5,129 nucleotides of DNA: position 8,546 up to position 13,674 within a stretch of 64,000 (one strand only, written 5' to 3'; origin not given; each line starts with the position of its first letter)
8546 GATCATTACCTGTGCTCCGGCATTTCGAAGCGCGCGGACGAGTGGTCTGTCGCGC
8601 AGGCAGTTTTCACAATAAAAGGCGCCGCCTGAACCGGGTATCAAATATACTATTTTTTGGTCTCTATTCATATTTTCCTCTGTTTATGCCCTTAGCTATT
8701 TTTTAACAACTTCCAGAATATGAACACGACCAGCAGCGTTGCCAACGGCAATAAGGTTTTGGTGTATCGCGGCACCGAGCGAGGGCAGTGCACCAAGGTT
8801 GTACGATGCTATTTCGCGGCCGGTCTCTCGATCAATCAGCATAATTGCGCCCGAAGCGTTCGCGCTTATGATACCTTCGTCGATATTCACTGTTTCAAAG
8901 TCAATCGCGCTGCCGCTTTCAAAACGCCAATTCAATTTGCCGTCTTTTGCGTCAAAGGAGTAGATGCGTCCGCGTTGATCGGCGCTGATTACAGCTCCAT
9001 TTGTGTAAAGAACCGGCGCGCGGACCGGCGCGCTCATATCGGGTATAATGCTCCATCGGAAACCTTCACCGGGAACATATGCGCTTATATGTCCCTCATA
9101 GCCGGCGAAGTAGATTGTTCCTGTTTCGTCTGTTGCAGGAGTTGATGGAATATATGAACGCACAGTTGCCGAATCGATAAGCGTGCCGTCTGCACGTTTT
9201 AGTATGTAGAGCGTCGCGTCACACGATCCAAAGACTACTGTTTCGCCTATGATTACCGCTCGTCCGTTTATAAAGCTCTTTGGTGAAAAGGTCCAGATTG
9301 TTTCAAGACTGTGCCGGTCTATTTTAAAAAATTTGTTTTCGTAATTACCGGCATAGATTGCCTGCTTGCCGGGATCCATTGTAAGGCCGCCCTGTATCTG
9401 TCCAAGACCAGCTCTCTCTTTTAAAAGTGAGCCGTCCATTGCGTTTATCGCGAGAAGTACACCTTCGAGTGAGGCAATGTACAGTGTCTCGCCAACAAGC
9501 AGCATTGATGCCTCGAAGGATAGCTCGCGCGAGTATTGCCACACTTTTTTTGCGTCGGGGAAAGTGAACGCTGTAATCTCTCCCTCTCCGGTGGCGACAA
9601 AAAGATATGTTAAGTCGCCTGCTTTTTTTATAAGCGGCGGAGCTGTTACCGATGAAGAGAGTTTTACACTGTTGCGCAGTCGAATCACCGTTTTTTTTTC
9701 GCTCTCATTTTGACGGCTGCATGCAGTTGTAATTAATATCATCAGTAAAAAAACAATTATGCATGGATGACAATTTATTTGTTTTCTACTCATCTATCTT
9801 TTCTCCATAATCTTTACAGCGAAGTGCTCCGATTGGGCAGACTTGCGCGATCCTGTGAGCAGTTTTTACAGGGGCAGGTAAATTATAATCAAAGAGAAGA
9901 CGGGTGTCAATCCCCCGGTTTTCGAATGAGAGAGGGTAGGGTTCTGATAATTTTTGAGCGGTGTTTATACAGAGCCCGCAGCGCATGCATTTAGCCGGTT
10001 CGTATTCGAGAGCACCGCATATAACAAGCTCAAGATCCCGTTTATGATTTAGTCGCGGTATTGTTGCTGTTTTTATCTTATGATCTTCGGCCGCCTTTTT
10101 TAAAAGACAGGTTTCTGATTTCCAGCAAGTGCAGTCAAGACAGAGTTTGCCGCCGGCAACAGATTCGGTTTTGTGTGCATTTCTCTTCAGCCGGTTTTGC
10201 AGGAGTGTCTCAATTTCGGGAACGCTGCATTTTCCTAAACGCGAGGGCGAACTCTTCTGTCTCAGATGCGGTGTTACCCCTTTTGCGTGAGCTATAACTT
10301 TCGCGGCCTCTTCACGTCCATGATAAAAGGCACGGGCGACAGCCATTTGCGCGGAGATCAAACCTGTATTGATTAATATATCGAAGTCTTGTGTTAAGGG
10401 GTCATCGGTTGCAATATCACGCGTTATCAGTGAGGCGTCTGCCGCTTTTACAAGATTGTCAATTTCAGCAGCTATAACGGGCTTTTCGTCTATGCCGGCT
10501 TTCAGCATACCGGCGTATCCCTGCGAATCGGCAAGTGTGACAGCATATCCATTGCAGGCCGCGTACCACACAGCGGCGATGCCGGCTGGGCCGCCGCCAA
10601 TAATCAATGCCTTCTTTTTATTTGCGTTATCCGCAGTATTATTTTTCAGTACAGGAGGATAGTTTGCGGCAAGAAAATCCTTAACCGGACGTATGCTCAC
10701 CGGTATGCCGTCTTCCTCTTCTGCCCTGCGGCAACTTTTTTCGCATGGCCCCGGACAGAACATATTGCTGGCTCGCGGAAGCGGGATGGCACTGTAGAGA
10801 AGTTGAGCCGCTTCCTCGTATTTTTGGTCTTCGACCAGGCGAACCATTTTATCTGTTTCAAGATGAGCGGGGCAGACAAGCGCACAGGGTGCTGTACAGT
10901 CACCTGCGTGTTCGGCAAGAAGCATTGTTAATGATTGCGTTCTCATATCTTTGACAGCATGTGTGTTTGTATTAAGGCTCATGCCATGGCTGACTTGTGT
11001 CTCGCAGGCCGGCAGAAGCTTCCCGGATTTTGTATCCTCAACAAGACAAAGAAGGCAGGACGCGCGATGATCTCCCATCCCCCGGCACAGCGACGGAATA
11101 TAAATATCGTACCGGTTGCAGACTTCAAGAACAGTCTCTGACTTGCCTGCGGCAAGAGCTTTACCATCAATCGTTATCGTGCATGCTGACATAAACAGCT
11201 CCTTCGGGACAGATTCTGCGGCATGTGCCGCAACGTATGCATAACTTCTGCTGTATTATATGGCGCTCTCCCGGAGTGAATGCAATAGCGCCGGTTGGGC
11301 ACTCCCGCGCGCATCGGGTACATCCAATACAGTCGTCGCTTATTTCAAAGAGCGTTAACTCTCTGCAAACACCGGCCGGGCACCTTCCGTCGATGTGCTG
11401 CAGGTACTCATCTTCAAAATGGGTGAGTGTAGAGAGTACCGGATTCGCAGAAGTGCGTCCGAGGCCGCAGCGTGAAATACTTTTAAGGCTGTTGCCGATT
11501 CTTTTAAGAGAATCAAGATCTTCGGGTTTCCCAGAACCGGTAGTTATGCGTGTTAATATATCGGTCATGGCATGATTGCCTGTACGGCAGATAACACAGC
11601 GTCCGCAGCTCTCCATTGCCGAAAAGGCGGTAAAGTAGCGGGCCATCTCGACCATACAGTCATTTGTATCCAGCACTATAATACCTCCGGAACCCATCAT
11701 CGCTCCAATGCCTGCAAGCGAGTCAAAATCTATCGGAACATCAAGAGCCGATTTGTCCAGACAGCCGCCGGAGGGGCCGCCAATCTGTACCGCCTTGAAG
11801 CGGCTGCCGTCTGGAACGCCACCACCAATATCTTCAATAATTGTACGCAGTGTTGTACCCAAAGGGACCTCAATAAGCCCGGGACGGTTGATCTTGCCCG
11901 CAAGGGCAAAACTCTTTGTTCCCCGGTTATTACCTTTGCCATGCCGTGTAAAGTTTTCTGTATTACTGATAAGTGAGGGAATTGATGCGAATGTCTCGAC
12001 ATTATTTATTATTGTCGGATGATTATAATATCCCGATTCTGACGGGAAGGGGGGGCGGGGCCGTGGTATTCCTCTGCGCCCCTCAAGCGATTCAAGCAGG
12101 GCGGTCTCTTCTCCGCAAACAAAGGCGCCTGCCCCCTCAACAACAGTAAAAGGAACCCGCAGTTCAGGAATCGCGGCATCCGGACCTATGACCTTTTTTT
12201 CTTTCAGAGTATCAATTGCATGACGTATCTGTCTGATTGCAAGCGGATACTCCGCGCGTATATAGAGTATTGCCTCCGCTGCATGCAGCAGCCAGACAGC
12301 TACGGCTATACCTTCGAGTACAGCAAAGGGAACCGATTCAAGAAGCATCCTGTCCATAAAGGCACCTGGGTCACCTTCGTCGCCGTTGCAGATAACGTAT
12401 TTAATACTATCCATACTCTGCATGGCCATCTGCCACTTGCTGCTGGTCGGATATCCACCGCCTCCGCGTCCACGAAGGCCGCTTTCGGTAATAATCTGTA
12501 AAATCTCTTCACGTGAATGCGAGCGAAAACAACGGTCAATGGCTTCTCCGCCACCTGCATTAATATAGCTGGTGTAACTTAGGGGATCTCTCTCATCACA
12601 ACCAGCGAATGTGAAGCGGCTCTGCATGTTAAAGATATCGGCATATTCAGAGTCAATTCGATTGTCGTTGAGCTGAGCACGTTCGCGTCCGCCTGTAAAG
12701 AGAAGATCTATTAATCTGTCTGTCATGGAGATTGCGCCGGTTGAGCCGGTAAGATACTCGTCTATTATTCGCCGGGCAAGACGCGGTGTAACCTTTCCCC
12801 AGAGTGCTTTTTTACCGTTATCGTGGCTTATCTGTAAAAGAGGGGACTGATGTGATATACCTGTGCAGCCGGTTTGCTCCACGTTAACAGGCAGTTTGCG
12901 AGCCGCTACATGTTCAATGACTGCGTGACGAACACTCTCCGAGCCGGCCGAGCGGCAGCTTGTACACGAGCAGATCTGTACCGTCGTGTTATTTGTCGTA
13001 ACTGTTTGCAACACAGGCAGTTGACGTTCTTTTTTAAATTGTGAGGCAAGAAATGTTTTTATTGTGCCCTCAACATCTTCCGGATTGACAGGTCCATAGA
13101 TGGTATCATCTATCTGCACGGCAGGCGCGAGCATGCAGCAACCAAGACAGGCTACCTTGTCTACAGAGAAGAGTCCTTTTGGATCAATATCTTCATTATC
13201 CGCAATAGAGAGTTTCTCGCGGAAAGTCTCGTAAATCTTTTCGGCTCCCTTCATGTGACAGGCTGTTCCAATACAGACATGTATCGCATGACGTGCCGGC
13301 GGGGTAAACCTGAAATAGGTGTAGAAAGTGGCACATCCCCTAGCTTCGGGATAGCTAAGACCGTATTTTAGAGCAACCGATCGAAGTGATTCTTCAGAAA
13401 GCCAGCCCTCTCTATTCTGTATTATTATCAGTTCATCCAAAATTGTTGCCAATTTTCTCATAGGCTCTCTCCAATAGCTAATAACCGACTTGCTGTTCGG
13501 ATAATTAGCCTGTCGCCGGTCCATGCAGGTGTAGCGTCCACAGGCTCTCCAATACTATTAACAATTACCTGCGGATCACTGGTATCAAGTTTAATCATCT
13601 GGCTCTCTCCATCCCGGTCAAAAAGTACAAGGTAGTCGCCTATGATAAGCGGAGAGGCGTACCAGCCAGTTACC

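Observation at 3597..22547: A 19-kb co-directional operon combines five beta-propeller paralogues with an NADH flavoprotein, a NapH/NapG-like conduit, a radical SAM enzyme and a type VII ABC exporter. I know of no characterised system with this combination.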

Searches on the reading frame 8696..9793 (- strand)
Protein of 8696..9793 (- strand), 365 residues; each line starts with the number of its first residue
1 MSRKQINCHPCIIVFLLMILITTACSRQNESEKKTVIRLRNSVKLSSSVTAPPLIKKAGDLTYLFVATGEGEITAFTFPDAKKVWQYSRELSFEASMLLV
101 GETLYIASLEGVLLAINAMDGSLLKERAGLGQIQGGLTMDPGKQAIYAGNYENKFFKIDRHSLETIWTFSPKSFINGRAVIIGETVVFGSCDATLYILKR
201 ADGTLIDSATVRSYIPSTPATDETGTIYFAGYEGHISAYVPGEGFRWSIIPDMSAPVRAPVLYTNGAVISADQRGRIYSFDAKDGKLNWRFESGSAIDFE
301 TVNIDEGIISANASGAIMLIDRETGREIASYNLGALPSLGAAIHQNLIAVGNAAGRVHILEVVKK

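Call 4: search_protein_families(library=pfam, proteins=[window:8696-9793:-], max_evalue=0.01)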
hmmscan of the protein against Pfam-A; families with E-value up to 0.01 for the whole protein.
window:8696-9793:- (365 aa): 3 families
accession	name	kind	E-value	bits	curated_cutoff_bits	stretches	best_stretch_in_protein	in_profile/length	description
PF13570.13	Beta-prop_ACSF4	-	3.9e-29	102.5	133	2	165-335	41-214/329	Beta-alanine-activating enzyme, beta-propeller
PF13360.13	PQQ_2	-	1.4e-23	84.2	27.6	2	44-204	60-228/233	Outer membrane protein assembly factor BamB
PF01011.28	PQQ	-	0.0002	20.7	26.7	0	271-296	186-211/595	Glucose/ethanol/alcohol dehydrogenase, beta-propeller domain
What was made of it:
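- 8696..9793 (-): P5, a lipoprotein propeller that always precedes GT4/ABC. It is the candidate periplasmic partner of the permease. PF13360 and PF13570 (call 4).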

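Call 6: search_protein_families(library=ncbifam, proteins=[window:8696-9793:-], max_evalue=0.001)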
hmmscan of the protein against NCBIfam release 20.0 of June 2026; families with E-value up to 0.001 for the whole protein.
window:8696-9793:- (365 aa): 5 families
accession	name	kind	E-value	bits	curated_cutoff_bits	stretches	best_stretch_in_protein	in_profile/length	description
TIGR03300.1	assembly_YfgL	equivalog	7.2e-25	87.5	285.2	4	137-244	59-165/377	outer membrane protein assembly factor BamB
NF008351.0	PRK11138.1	equivalog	1.5e-11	43.4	423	1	166-289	103-229/394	outer membrane protein assembly factor BamB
NF053615.1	SerThrKinAfsKStmc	equivalog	2.3e-08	33.2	1300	1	218-301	659-740/809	protein serine/threonine kinase AfsK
TIGR03075.1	PQQ_enz_alc_DH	subfamily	6.5e-08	31.6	480.05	0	233-297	443-507/530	PQQ-dependent dehydrogenase, methanol/ethanol family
TIGR04528.1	acido_non_PQQ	subfamily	0.00074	18.4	650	0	255-297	422-465/493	acido-empty-quinoprotein group A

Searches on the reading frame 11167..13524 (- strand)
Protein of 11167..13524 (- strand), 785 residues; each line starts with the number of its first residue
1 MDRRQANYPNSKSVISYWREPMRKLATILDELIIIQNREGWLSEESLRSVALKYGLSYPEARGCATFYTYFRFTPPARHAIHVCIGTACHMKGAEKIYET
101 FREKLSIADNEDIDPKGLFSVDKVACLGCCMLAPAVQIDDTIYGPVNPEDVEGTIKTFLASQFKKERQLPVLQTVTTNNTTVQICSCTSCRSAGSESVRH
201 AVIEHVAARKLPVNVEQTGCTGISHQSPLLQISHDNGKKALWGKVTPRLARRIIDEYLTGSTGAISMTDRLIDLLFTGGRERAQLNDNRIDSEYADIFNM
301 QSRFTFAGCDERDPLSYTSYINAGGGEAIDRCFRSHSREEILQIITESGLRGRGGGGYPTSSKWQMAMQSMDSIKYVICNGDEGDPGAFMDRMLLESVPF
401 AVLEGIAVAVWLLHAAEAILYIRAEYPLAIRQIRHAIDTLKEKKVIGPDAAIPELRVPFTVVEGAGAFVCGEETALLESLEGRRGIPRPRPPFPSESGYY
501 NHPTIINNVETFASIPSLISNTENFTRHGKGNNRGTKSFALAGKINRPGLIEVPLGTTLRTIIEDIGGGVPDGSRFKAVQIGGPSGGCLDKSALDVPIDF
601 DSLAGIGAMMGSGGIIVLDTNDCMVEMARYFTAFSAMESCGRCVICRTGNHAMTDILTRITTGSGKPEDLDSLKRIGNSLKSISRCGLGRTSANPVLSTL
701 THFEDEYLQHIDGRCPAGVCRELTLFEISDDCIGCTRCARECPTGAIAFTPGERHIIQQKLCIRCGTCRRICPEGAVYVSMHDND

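Call 4: search_protein_families(library=pfam, proteins=[window:11167-13524:-], max_evalue=0.01)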
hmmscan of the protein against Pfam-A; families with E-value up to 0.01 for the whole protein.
window:11167-13524:- (785 aa): 13 families
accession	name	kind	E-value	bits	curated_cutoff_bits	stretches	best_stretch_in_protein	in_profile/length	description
PF01257.25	2Fe-2S_thioredx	-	9.9e-43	145.9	24.8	2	23-157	10-143/145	Thioredoxin-like [2Fe-2S] ferredoxin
PF01512.22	Complex1_51K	-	2e-42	145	31.2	1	345-516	1-149/150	Nuo51 FMN-binding domain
PF10589.14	NADH_4Fe-4S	-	2.3e-27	95.1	23.5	1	626-710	1-85/85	NADH-ubiquinone oxidoreductase-F iron-sulfur binding region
PF10531.15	SLBB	-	4.8e-08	33.1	27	1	540-587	3-53/55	SLBB domain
PF00037.32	Fer4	-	7.9e-08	32.3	21.1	2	729-747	5-23/24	4Fe-4S binding domain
PF13187.11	Fer4_9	-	1e-07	32.3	27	1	731-776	1-51/52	4Fe-4S dicluster domain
PF14697.11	Fer4_21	-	3.1e-07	30.9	35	1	730-776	6-56/59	4Fe-4S dicluster domain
PF12838.12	Fer4_7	-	3.3e-07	31.1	27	1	732-776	2-52/52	4Fe-4S dicluster domain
PF13237.11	Fer4_10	-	1.3e-05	25.4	25.5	2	729-773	6-53/53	4Fe-4S dicluster domain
PF12837.12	Fer4_6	-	8.3e-05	22.8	25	2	730-747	7-24/24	4Fe-4S binding domain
PF22461.2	SLBB_2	-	0.00033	21.1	27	1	537-592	1-58/79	SLBB domain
PF12797.12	Fer4_2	-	0.0016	18.8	24.5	1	757-774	5-22/22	4Fe-4S binding domain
PF13484.11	Fer4_16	-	0.0054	17.9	30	1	732-748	2-18/66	4Fe-4S double cluster binding domain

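Call 6: search_protein_families(library=ncbifam, proteins=[window:11167-13524:-], max_evalue=0.001)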
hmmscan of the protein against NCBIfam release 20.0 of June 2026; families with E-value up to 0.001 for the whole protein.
window:11167-13524:- (785 aa): 52 families (the best 25 are shown)
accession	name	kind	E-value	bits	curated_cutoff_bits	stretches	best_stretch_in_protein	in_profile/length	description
TIGR01959.1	nuoF_fam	equivalog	3e-120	401.4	558.65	1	310-711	7-410/410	NADH-quinone oxidoreductase subunit NuoF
NF010120.0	PRK13596.1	equivalog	2e-93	313.3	389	1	336-712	38-418/433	NADH-quinone oxidoreductase subunit NuoF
NF008436.0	PRK11278.1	equivalog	8.4e-89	298.5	749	1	305-711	15-426/448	NADH-quinone oxidoreductase subunit NuoF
NF005722.0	PRK07539.1-2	equivalog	1.3e-32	113.1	141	1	24-156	23-154/157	NADH-quinone oxidoreductase subunit NuoE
TIGR01958.1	nuoE_fam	subfamily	4.3e-32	111.3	142.4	1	22-158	12-147/148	NADH-quinone oxidoreductase subunit NuoE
NF005724.0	PRK07539.1-4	equivalog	9e-30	104.3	280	1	22-165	36-179/240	NADH-quinone oxidoreductase subunit NuoE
NF004638.0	PRK05988.1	equivalog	4.8e-27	94.7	198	1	28-155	28-154/159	formate dehydrogenase subunit gamma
NF005725.0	PRK07539.1-5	equivalog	5.5e-26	91.3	220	1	21-157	34-170/174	NADH-quinone oxidoreductase subunit NuoE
NF005747.0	PRK07571.1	equivalog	8.7e-25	87.4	224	1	28-160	39-170/173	bidirectional hydrogenase complex protein HoxE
NF009040.0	PRK12373.1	equivalog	1.2e-23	84.6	514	1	23-162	34-173/400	NADH-quinone oxidoreductase subunit E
NF005721.0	PRK07539.1-1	equivalog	4.9e-21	75.2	308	1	19-158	40-177/292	NADH-quinone oxidoreductase subunit NuoE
NF005723.0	PRK07539.1-3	equivalog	3.5e-17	62.7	226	1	24-139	22-136/158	NADH-quinone oxidoreductase subunit NuoE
NF003454.1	PRK05035.1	equivalog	7.7e-17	61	345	1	333-589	118-337/556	electron transport complex subunit RsxC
TIGR01945.1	rnfC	subfamily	1.2e-14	53.7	245.95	1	333-441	116-222/435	RnfABCDGE type electron transport complex subunit C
NF058577.1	FdxA_fam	equivalog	1.8e-12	47.3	65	1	726-776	3-52/52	4Fe-4S ferredoxin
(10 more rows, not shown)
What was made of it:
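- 11167..13461 (-): Fused NuoE-like + 2Fe-2S + NuoF-like (FMN/NADH) + 2x[4Fe-4S] flavoprotein with HydC+HydB-like architecture. It is the NADH entry point. calls 4, 6.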
